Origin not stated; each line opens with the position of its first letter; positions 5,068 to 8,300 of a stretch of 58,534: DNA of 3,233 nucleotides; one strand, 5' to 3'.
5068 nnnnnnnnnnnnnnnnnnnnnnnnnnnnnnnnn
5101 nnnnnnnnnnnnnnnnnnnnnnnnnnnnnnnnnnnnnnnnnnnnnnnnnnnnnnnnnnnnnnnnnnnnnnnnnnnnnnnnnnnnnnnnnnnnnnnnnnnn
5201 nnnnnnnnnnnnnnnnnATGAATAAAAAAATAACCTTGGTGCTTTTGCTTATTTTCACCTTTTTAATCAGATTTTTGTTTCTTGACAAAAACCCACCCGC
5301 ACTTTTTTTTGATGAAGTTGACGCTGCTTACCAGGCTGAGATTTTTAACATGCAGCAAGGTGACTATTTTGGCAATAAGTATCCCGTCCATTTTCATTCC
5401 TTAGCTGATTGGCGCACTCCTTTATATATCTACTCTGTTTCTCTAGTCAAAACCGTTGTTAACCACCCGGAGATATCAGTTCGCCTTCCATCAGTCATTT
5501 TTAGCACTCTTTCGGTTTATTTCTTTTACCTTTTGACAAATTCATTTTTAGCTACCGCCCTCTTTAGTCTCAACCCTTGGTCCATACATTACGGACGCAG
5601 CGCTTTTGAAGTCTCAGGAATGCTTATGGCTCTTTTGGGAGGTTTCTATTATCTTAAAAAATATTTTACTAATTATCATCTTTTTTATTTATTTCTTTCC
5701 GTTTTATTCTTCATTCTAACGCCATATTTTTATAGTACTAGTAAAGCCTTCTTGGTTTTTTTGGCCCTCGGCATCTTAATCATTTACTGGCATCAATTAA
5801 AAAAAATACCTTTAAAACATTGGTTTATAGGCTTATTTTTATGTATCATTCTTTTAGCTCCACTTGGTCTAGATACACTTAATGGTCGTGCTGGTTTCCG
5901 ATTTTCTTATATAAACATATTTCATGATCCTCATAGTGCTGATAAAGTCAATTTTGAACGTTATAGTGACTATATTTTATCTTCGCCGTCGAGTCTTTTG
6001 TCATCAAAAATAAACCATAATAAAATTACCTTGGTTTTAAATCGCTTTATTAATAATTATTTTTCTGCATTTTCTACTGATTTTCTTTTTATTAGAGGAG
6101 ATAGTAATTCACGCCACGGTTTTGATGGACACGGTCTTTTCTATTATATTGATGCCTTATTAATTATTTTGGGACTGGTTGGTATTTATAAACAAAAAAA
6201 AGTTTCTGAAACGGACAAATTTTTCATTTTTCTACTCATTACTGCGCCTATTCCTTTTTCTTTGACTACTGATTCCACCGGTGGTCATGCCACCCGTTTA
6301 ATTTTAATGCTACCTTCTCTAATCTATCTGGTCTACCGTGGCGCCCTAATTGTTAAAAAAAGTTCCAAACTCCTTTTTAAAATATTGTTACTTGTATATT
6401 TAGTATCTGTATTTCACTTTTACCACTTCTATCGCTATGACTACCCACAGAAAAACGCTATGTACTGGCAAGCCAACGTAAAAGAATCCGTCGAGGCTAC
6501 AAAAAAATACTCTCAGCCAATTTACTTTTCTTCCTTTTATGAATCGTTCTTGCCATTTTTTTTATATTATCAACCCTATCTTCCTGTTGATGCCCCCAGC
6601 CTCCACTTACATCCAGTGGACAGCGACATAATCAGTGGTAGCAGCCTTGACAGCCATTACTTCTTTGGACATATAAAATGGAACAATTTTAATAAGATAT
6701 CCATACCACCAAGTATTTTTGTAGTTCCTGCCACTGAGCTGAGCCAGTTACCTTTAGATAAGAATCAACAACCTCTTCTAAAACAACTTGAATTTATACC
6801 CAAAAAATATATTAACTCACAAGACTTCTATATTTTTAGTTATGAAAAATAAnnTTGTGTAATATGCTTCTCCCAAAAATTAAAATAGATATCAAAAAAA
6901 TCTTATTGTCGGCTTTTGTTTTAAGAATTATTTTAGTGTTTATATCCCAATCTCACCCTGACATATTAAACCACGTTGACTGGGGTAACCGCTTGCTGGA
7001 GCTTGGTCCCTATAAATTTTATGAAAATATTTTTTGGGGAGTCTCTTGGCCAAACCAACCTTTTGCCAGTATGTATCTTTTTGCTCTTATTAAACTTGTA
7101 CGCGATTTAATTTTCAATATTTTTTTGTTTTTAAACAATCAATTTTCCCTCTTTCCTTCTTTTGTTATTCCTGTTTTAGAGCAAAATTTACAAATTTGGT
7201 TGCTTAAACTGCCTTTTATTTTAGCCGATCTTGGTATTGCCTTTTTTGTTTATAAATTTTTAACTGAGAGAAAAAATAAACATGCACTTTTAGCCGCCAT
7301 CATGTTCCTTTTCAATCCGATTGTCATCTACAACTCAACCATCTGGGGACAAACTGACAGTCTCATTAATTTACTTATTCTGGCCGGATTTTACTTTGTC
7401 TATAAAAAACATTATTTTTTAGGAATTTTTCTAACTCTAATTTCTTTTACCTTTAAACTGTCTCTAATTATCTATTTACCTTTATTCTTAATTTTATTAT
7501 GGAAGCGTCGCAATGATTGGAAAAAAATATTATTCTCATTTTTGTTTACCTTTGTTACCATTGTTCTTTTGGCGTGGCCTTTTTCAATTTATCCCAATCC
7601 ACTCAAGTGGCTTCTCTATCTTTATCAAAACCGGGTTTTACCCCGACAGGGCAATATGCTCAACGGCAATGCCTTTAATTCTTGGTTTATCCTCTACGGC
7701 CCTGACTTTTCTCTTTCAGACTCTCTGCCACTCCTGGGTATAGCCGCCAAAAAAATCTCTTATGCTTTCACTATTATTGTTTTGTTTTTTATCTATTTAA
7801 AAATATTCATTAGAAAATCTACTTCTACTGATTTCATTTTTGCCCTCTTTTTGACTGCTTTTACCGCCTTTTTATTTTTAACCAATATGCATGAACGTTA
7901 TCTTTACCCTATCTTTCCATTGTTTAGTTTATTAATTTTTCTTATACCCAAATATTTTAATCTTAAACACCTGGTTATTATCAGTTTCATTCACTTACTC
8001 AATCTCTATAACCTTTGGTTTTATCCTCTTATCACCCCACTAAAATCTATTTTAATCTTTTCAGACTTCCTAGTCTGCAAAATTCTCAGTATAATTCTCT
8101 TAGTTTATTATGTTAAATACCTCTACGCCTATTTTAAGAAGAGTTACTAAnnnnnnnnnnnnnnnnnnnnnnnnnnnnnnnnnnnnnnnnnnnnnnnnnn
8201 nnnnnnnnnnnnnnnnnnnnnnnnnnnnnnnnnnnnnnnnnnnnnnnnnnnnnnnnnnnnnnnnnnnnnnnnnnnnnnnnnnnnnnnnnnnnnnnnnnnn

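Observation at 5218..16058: Tandem array of six diverged ArnT/PMT-type GT-C glycosyltransferase paralogues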

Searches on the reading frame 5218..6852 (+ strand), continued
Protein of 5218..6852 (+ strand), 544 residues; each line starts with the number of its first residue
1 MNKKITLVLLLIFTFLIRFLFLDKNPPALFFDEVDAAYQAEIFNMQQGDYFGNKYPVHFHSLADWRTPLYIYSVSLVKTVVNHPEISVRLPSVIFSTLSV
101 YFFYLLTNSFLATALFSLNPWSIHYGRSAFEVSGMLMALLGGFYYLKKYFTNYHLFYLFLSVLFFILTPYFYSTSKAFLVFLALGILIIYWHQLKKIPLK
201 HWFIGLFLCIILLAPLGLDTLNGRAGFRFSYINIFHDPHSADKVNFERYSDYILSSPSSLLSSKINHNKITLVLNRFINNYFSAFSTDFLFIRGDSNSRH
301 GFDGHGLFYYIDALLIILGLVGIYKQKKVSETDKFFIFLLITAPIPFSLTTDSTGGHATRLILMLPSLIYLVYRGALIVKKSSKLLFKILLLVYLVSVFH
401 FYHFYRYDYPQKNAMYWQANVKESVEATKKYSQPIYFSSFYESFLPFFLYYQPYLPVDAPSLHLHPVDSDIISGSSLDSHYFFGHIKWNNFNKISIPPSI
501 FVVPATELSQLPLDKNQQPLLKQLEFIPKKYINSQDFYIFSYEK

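Call 57: find_encoding_contigs(protein=P0031, flank=10000, max_places=1)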
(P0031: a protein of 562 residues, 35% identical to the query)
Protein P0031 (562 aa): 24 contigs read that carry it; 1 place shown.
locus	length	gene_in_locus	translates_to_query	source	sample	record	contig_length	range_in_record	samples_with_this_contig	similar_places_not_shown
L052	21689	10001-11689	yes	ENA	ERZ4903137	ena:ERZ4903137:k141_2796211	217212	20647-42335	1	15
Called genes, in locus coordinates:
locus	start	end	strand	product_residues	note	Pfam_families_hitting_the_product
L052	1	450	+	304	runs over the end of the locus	PF00535:Glycos_transf_2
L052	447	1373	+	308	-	PF00535:Glycos_transf_2, PF13641:Glyco_tranf_2_3, PF13632:Glyco_trans_2_3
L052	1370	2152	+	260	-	PF00535:Glycos_transf_2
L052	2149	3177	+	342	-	PF00534:Glycos_transf_1, PF13692:Glyco_trans_1_4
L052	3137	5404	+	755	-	PF09586:YfhO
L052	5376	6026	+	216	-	PF01209:Ubie_methyltran (weak), PF08003:Methyltransf_9 (weak), PF13489:Methyltransf_23, PF01728:FtsJ (weak), PF13847:Methyltransf_31, PF08241:Methyltransf_11, PF08242:Methyltransf_12, PF13649:Methyltransf_25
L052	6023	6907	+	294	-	PF00535:Glycos_transf_2, PF13641:Glyco_tranf_2_3, PF10111:Glyco_tranf_2_2 (weak), PF13632:Glyco_trans_2_3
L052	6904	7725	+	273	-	PF00535:Glycos_transf_2, PF13641:Glyco_tranf_2_3, PF13712:Glyco_tranf_2_5 (faint), PF13632:Glyco_trans_2_3 (faint)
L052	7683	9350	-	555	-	PF02366:PMT, PF13231:PMT_2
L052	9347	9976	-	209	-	-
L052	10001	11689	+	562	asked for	PF02366:PMT (weak), PF13231:PMT_2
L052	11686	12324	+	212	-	PF01966:HD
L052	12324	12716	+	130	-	-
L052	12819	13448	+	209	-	-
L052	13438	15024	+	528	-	PF13231:PMT_2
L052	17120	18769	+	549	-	PF13231:PMT_2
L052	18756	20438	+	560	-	PF02366:PMT (weak), PF13231:PMT_2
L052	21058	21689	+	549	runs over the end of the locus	PF13231:PMT_2 (weak)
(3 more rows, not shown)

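Call 58: find_encoding_contigs(protein=P0009, flank=10000, max_places=1)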
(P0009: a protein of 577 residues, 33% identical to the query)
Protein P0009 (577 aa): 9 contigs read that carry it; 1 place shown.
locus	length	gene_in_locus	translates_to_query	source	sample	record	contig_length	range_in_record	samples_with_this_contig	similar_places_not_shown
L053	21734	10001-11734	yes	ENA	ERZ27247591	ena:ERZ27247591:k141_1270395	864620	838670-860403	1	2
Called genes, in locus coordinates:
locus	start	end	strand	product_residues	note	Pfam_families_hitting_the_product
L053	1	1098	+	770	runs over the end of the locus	PF09586:YfhO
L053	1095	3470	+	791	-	PF09586:YfhO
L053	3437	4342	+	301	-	PF00535:Glycos_transf_2, PF10111:Glyco_tranf_2_2 (faint), PF13641:Glyco_tranf_2_3, PF13632:Glyco_trans_2_3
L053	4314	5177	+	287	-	PF00535:Glycos_transf_2, PF10111:Glyco_tranf_2_2 (weak), PF13641:Glyco_tranf_2_3, PF13712:Glyco_tranf_2_5, PF13632:Glyco_trans_2_3 (weak)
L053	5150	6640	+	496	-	PF13231:PMT_2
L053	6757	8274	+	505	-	PF13231:PMT_2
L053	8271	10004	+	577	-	PF02366:PMT, PF13231:PMT_2 (weak)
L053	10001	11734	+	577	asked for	PF02366:PMT, PF13231:PMT_2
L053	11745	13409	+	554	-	PF02366:PMT (weak), PF13231:PMT_2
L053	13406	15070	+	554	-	PF02366:PMT, PF13231:PMT_2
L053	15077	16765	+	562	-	PF02366:PMT, PF13231:PMT_2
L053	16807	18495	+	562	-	PF13231:PMT_2 (weak)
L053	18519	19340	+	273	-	PF13641:Glyco_tranf_2_3 (weak), PF00535:Glycos_transf_2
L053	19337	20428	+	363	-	PF13439:Glyco_transf_4, PF00534:Glycos_transf_1, PF13692:Glyco_trans_1_4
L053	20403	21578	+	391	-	PF04188:Mannosyl_trans2 (weak)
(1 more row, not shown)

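Call 72: search_protein_families(library=pfam, proteins=[window:5218-6852:+], max_evalue=10)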
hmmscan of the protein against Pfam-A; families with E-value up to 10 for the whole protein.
window:5218-6852:+ (544 aa): 2 families
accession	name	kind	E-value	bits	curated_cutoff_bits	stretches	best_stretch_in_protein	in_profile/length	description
PF11395.13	bCoV_NS7B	-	0.025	14.8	25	1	171-194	9-32/43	Betacoronavirus NS7B protein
PF24606.1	CEMIP_beta-hel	-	0.11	12.7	27.3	1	39-79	19-60/212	CEMIP beta-helix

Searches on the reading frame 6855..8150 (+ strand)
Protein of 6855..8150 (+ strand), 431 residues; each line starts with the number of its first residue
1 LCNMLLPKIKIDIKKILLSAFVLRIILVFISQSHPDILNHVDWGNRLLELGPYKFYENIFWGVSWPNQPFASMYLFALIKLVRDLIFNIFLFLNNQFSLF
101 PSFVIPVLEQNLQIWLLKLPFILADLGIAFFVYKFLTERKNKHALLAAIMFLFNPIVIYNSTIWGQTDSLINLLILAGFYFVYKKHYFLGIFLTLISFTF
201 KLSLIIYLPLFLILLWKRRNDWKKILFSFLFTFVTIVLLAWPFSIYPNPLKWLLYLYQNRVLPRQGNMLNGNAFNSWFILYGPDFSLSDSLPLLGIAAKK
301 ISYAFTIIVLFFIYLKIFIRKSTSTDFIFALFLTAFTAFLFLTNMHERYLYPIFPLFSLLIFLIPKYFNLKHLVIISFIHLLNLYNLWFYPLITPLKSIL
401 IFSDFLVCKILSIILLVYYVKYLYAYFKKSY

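Call 4: search_protein_families(library=pfam, proteins=[window:6855-8150:+], max_evalue=0.01)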
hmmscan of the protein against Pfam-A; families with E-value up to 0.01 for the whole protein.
window:6855-8150:+ (431 aa): 0 families

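Call 8: search_protein_families(library=ncbifam, proteins=[window:6855-8150:+], max_evalue=0.01)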
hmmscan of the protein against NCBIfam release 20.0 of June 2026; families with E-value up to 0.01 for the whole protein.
window:6855-8150:+ (431 aa): 0 families

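Call 48: predict_structure(alignment_id=A5)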
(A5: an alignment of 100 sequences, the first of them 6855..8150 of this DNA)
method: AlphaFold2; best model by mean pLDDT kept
length: 431 residues; sequences in the alignment: 100
mean_pLDDT: 94.9   pTM: 0.92
mean pLDDT of the five models: 94.9, 93.5, 93.4, 93.2, 93.2
residues with pLDDT >= 90: 393; 70-90: 29; 50-70: 8; < 50: 1
segments of 3 or more residues with pLDDT < 50: none
pLDDT, mean of each block of 10 residues (from residue 1): 70 97 97 93 97 94 93 98 98 97 96 98 98 97 97 97 95 98 98 98 95 97 98 98 97 94 81 93 88 96 98 97 97 98 94 98 97 98 90 94 95 98 92 49
secondary structure, 60 per line:
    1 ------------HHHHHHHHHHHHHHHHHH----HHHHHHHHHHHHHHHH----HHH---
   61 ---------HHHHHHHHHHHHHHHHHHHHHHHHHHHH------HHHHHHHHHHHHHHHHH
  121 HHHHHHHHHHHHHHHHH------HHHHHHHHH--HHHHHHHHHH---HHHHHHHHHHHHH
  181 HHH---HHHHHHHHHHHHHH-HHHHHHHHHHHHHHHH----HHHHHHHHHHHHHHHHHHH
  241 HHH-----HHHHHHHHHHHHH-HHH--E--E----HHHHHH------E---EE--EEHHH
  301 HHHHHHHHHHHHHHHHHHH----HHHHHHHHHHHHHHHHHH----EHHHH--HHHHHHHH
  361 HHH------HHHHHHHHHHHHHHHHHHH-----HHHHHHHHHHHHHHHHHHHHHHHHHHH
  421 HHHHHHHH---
elements in order: H13-30 H35-50 H70-97 H104-137 H144-152 H155-164 H168-183 H187-200 H202-217 H222-243 H249-261 H276-281 H298-319 H324-341 H347-350 H353-363 H370-388 H394-428

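Call 52: fold_search(model_id=the predicted structure, library=pdb)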
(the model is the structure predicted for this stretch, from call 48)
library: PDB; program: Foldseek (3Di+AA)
matches with E <= 10: 65; with E <= 0.001: 7
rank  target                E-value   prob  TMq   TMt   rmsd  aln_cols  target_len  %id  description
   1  6snh_X                1.1e-07  1.00  0.69  0.62   7.2       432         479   18  Cryo-EM structure of yeast ALG6 in complex with 6AG9 Fab and Dol25-P-Glc (released 2020-03-11)
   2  9wno_A                2.6e-06  1.00  0.66  0.69   5.7       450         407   18  Cryo-EM structure of Candida glabrata GPI mannosyltransferase I bound to Dol-P-Man (released 2025-12-03)
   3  7w72_U                5.3e-05  1.00  0.55  0.57   7.2       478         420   16  Structure of a human glycosylphosphatidylinositol (GPI) transamidase (released 2022-02-16)
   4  8imx_U                8.3e-05  1.00  0.59  0.61   6.8       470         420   16  Cryo-EM structure of GPI-T with a chimeric GPI-anchored protein (released 2023-08-16)
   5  7wld_U                1.5e-04  1.00  0.53  0.54   7.8       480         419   17  Cryo-EM structure of the human glycosylphosphatidylinositol transamidase complex at 2.53 Angstrom resolution (released 2022-04-27)
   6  9ub7_B                3.1e-04  1.00  0.56  0.60   7.0       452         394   16  Structure of glycosylphosphatidylinositol transamidase,state 1 (released 2026-04-08)
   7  9s6r_A                4.1e-04  1.00  0.57  0.63   6.7       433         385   12  Ternary cryo-EM structure of yeast ALG3 with Dol25-PP-GlcNAc2Man5, Dol25-P-Man, and Fab (released 2026-03-18)
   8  8b6l_I                9.8e-03  1.00  0.42  0.29  16.4       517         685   14  Subtomogram average of the human Sec61-TRAP-OSTA-translocon (released 2022-12-07)
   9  9s6s_A                2.2e-02  1.00  0.46  0.38  12.3       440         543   12  Ternary cryo-EM structure of human ALG9 with Dol25-PP-GlcNAc2Man6, Dol25-P-Man and Fab (released 2026-03-18)
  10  9n9j_I                2.3e-02  1.00  0.40  0.27  16.4       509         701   13  Structure of a GRP94 folding intermediate engaged with a CCDC134- and FKBP11-bound secretory translocon (released 2025-11-19)
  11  8age_A                2.5e-02  1.00  0.41  0.30  16.5       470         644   16  Structure of yeast oligosaccharylransferase complex with acceptor peptide bound (released 2022-12-07)
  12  9s6u_A                9.7e-02  1.00  0.48  0.39  12.6       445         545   12  Ternary cryo-EM structure of human ALG9 with Dol25-PP-GlcNAc2Man8, Dol25-P-Man and Fab (released 2026-03-18)
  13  6s7t_A                1.3e-01  0.97  0.41  0.28  13.5       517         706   13  Cryo-EM structure of human oligosaccharyltransferase complex OST-B (released 2019-12-18)
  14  6c26_A                2.7e-01  0.85  0.38  0.28  15.6       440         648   15  The Cryo-EM structure of a eukaryotic oligosaccharyl transferase complex (released 2018-01-31)
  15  5f15                  3.0e-01  0.97  0.47  0.39  13.1       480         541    9  Crystal Structure of ArnT from Cupriavidus metallidurans bound to Undecaprenyl phosphate (released 2016-02-17)
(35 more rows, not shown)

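Call 72: search_protein_families(library=pfam, proteins=[window:6855-8150:+], max_evalue=10)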
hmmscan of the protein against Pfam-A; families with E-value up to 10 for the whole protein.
window:6855-8150:+ (431 aa): 0 families
